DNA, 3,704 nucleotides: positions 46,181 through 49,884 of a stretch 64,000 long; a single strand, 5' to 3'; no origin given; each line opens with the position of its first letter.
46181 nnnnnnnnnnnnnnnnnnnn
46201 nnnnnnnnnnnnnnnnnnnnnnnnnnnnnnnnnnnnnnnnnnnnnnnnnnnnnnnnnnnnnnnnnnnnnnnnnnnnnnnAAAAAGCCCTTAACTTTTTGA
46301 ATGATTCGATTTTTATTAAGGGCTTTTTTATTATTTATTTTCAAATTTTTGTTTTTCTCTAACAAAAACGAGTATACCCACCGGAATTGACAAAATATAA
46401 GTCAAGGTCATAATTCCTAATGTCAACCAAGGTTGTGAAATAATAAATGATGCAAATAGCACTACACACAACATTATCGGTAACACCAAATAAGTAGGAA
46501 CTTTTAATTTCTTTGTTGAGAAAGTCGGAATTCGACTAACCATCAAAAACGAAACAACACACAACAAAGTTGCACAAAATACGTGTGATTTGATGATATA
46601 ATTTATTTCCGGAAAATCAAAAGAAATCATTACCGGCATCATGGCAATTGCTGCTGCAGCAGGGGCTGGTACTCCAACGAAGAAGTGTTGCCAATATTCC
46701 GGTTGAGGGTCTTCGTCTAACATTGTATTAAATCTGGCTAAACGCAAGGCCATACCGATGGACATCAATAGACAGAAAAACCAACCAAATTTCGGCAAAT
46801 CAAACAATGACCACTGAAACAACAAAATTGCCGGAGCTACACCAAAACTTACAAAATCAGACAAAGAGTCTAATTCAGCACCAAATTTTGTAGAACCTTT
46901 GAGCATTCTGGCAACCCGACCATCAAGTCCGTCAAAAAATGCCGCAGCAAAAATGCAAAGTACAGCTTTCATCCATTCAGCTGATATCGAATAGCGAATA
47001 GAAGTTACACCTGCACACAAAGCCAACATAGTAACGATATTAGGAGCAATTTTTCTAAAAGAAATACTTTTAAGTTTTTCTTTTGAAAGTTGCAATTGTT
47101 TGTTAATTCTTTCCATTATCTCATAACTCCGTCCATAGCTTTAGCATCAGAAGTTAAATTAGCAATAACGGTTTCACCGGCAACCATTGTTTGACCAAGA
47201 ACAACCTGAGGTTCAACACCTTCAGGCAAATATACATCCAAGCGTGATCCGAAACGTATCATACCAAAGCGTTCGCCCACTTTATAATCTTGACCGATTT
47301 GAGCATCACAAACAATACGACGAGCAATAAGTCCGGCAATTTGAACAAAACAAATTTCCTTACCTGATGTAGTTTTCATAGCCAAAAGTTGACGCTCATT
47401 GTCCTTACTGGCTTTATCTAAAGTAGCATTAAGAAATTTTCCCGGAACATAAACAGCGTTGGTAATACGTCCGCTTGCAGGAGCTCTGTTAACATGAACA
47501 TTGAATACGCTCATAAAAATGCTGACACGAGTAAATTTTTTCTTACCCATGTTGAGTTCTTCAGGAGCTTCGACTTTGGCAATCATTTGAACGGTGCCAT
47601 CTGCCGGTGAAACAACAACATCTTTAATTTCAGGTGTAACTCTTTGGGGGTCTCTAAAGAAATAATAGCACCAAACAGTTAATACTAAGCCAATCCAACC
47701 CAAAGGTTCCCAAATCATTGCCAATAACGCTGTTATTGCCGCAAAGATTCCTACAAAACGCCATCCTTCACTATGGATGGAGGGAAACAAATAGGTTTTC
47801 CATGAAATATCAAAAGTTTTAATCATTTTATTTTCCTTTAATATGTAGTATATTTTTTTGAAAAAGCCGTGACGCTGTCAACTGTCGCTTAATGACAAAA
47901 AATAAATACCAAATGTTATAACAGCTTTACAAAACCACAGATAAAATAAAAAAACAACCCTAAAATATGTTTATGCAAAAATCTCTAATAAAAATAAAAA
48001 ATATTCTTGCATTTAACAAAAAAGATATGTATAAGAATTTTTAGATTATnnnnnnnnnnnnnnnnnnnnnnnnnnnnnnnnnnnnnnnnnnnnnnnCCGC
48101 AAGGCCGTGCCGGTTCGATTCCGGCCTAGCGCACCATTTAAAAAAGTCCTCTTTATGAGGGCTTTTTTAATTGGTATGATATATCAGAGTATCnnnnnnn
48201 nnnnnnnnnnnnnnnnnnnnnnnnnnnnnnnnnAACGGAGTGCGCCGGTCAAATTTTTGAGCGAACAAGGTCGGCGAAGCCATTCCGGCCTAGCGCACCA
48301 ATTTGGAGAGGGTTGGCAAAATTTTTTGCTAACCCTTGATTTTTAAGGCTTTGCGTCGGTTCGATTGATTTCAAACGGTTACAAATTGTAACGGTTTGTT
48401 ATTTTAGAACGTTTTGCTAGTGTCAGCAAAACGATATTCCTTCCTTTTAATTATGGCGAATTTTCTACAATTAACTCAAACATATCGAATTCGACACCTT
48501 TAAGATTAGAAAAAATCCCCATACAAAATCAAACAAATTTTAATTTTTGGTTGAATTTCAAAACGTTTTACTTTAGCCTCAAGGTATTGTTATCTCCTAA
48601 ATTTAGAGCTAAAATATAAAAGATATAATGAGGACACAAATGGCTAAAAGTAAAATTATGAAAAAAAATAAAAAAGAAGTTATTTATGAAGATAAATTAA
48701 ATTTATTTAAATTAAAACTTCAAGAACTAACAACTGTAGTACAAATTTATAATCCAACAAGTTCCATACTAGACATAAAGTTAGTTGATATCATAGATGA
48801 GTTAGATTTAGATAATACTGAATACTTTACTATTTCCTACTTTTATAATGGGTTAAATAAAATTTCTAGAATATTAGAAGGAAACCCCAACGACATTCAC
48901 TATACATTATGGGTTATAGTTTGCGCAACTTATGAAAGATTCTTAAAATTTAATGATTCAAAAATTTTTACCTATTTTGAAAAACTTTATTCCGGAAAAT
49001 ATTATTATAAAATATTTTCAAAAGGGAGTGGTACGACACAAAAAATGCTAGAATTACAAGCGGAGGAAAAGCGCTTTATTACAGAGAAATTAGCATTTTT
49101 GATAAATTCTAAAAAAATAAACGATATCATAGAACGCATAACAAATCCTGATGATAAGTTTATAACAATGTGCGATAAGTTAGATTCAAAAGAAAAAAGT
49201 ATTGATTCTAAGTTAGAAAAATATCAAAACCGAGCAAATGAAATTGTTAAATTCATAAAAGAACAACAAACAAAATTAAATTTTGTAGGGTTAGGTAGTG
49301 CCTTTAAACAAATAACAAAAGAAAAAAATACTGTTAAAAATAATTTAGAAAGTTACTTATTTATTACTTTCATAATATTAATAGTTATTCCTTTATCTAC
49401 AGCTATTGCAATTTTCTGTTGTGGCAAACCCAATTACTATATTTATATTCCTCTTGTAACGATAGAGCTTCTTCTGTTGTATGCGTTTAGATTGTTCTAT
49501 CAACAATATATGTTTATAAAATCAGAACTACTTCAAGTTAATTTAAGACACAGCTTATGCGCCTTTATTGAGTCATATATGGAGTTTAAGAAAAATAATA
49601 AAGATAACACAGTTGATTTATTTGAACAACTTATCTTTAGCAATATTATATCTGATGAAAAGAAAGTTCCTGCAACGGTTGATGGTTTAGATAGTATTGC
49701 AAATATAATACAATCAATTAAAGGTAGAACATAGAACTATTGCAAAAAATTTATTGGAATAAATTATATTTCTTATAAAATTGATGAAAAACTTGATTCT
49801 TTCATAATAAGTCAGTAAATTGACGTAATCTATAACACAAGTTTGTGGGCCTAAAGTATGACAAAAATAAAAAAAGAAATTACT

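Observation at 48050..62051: Stack of decayed integrative islands inserted at the 3' end of tRNA-Leu(UAA), bounded by three related att-like repeats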

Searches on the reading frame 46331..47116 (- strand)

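Call 11: search_protein_families(library=pfam, proteins=[window:46331-47116:-], max_evalue=0.01)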
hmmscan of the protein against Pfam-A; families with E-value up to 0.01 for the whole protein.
window:46331-47116:- (261 aa): 2 families
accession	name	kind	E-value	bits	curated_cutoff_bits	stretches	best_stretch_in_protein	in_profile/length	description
PF01066.26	CDP-OH_P_transf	-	1.8e-23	84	22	1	24-175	3-138/152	CDP-alcohol phosphatidyltransferase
PF08009.16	CDP-OH_P_tran_2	-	2.4e-10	40.6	21.5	1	210-245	2-37/37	CDP-alcohol phosphatidyltransferase 2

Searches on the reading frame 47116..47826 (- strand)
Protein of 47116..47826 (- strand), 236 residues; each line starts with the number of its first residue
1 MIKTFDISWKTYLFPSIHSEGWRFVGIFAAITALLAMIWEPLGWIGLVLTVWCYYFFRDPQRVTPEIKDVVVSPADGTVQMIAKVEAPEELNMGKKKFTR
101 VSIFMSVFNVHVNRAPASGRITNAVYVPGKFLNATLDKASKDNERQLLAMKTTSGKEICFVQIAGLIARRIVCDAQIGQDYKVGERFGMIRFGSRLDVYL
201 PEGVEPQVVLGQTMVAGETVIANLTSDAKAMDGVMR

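Call 11: search_protein_families(library=pfam, proteins=[window:47116-47826:-], max_evalue=0.01)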
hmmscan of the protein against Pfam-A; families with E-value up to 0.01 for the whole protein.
window:47116-47826:- (236 aa): 1 family
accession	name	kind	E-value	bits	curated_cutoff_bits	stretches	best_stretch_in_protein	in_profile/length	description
PF02666.20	PS_Dcarbxylase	-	5.7e-49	166.9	22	1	51-222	3-198/198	Phosphatidylserine decarboxylase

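Call 14: find_encoding_contigs(protein=window:47116-47826:-, flank=10000, max_places=10)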
Protein window:47116-47826:- (236 aa): 6 contigs read that carry it; 3 places shown.
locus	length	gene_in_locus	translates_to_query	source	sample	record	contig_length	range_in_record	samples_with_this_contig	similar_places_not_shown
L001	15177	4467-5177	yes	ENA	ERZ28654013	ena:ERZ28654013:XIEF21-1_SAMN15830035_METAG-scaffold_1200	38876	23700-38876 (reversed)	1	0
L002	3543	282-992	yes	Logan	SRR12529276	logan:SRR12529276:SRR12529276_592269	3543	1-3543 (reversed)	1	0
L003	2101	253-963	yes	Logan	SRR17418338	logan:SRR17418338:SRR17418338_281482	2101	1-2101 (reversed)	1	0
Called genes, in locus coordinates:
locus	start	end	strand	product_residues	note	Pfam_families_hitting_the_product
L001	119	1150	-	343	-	PF13391:HNH_2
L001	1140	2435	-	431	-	PF00145:DNA_methylase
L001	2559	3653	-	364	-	-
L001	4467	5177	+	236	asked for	PF02666:PS_Dcarbxylase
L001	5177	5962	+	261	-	PF01066:CDP-OH_P_transf, PF08009:CDP-OH_P_tran_2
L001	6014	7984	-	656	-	PF00270:DEAD (weak), PF04851:ResIII, PF17757:UvrB_inter, PF27431:UvrB_3rd, PF00271:Helicase_C, PF12344:UvrB, PF02151:UVR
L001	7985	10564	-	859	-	-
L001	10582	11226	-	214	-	PF03448:MgtE_N (weak)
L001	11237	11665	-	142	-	PF20072:DUF6468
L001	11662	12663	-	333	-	PF02154:FliM, PF01052:FliMN_C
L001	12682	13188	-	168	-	PF03748:FliL (weak)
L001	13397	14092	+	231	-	-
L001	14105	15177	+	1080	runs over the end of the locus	-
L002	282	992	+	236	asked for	PF02666:PS_Dcarbxylase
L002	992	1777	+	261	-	PF01066:CDP-OH_P_transf, PF08009:CDP-OH_P_tran_2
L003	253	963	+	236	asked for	PF02666:PS_Dcarbxylase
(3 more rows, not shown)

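Call 15: find_related_loci(query=window:47116-47826:-, collection=genome_contigs, flank=10000)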
Query window:47116-47826:- (236 aa) in genome_contigs; peptide patterns used: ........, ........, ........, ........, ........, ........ (x = any residue, [..] = any of these).
600 stretches matched a pattern (row limit reached: there are more); 563 encode a relative of the query (tblastn E <= 1e-3); the best 80 are kept; 80 distinct loci.
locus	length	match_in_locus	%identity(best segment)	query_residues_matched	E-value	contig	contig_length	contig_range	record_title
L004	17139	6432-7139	98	1-236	2e-158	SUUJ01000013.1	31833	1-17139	MAG: Alphaproteobacteria bacterium isolate SIG43 NODE_7684_length_31833_cov_2.901722, whole genome shotgun sequence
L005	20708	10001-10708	88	1-236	8e-145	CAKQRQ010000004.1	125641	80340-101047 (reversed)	MAG: uncultured Alphaproteobacteria bacterium isolate REFINED_METABAT215_TOP10_CONTIGS_1500_ASSEMBLY_K77_MERGED__Hadza_M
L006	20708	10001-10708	87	1-236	2e-143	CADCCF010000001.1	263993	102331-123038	MAG: uncultured proteobacterium isolate RUG14511 genome assembly, contig: RUG14511_asm_1, whole genome shotgun sequence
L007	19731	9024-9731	87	1-236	3e-142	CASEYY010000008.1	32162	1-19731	uncultured proteobacterium isolate SI.O72.metabat-bins.143 genome assembly, contig: SI.O72.metabat-bins.143.fa_k141_1007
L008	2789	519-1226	83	1-236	2e-146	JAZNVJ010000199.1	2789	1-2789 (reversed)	MAG: Alphaproteobacteria bacterium isolate T1900044790_TS20190256.MAGScoT_cleanbin_000026 SGB_2645_k141_1068959, whole g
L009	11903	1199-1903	85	2-236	2e-139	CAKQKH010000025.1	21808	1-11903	MAG: uncultured Alphaproteobacteria bacterium isolate REFINED_METABAT215_TOP10_CONTIGS_1500_ASSEMBLY_K77_MERGED__Hadza_M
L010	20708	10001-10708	86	1-236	9e-139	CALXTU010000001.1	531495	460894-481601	MAG: uncultured Alphaproteobacteria bacterium isolate BRZ_PK__bin103 genome assembly, contig: BRZ_PK__NODE_2_length_5314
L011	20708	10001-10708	82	1-236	8e-136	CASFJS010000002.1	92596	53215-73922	uncultured proteobacterium isolate B35_L4_330330_idba_bin.27 genome assembly, contig: B35_L4_330330_idba_bin.27.fa_scaff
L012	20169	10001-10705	81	2-236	1e-134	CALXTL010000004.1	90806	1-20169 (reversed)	MAG: uncultured Alphaproteobacteria bacterium isolate BRZ_KN__bin99 genome assembly, contig: BRZ_KN__NODE_245_length_908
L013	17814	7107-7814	81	1-236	2e-134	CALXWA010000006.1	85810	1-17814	MAG: uncultured Alphaproteobacteria bacterium isolate BRZ_FL__bin18 genome assembly, contig: BRZ_FL__NODE_471_length_858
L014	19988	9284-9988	81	2-236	3e-133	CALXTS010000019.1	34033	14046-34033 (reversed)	MAG: uncultured Alphaproteobacteria bacterium isolate BRZ_SL__bin119 genome assembly, contig: BRZ_SL__NODE_1761_length_3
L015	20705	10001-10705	78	2-236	3e-131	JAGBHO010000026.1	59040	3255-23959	MAG: Alphaproteobacteria bacterium isolate RGIG9125 Water_deer_Rectum.Co__c670921, whole genome shotgun sequence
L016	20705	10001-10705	78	2-236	3e-131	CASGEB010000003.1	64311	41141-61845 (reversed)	uncultured proteobacterium isolate T5_L3_314314_idba_bin.18 genome assembly, contig: T5_L3_314314_idba_bin.18.fa_scaffol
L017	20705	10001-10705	80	2-236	2e-131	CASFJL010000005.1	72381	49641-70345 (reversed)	uncultured proteobacterium isolate B15_L3_338338_idba_bin.30 genome assembly, contig: B15_L3_338338_idba_bin.30.fa_scaff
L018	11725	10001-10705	79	2-236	6e-131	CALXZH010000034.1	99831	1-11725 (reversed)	MAG: uncultured Alphaproteobacteria bacterium isolate E27__bin373 genome assembly, contig: E27__k127_2611940, whole geno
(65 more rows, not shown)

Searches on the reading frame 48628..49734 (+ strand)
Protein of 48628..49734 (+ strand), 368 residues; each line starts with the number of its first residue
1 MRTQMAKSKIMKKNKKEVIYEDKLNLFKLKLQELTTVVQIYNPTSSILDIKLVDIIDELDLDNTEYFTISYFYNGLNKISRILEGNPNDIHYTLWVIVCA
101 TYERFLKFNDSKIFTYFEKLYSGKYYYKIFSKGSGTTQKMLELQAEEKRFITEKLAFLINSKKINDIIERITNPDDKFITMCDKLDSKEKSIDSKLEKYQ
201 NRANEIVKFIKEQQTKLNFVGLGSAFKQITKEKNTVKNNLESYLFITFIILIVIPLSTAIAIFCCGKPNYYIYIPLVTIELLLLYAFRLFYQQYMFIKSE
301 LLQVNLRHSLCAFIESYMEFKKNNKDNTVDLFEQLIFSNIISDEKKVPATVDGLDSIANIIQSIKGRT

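Call 10: search_protein_families(library=pfam, proteins=[window:48628-49734:+], max_evalue=0.01)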
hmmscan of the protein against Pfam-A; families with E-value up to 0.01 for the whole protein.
window:48628-49734:+ (368 aa): 0 families

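Call 28: search_protein_families(library=pfam, proteins=[window:48628-49734:+], max_evalue=1)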
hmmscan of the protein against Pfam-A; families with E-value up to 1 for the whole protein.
window:48628-49734:+ (368 aa): 2 families
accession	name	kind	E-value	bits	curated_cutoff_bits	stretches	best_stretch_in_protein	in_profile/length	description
PF15372.11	DUF4600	-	0.035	14.8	27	1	181-243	15-76/128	Domain of unknown function (DUF4600)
PF14703.12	PHM7_cyt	-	0.16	12.6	27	1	109-229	15-129/174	Cytosolic domain of 10TM putative phosphate transporter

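Call 39: search_protein_families(library=phrogs, proteins=[window:48628-49734:+], max_evalue=0.01)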
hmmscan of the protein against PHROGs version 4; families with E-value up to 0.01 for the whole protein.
window:48628-49734:+ (368 aa): 1 family
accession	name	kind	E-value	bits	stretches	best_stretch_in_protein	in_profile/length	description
phrog_9373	-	unknown function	2e-36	127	1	163-365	170-385/388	-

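Call 49: search_protein_families(library=ncbifam, proteins=[window:48628-49734:+], max_evalue=0.1)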
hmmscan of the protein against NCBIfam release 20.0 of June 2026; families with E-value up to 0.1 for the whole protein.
window:48628-49734:+ (368 aa): 0 families

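Call 50: find_encoding_contigs(protein=window:48640-49734:+, flank=10000, max_places=10)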
Protein window:48640-49734:+ (364 aa): 7 contigs read that carry it; 4 places shown.
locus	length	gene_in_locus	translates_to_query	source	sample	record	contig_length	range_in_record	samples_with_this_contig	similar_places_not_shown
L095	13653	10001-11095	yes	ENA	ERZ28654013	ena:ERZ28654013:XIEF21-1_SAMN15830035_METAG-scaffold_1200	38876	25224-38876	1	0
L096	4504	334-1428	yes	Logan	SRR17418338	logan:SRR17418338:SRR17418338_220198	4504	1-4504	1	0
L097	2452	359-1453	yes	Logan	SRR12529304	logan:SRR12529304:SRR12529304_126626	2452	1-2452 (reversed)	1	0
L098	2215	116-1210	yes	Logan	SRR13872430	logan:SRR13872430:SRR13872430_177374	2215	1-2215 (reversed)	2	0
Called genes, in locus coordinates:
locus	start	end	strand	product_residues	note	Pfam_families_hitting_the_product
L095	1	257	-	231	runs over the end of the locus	-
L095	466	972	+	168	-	PF03748:FliL (weak)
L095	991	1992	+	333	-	PF02154:FliM, PF01052:FliMN_C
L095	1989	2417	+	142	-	PF20072:DUF6468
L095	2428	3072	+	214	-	PF03448:MgtE_N (weak)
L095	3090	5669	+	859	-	-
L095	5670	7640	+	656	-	PF00270:DEAD (weak), PF04851:ResIII, PF17757:UvrB_inter, PF27431:UvrB_3rd, PF00271:Helicase_C, PF12344:UvrB, PF02151:UVR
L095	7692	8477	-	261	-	PF01066:CDP-OH_P_transf, PF08009:CDP-OH_P_tran_2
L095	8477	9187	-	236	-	PF02666:PS_Dcarbxylase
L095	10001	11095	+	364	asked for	-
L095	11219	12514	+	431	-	PF00145:DNA_methylase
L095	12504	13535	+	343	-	PF13391:HNH_2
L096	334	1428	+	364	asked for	-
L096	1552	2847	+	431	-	PF00145:DNA_methylase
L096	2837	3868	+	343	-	PF13391:HNH_2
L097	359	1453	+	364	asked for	-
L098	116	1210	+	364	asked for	-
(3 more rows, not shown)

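Call 63: search_protein_families(library=padloc, proteins=[window:48640-49734:+], max_evalue=0.001)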
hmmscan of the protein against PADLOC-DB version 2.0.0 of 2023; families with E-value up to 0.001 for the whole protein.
window:48640-49734:+ (364 aa): 0 families
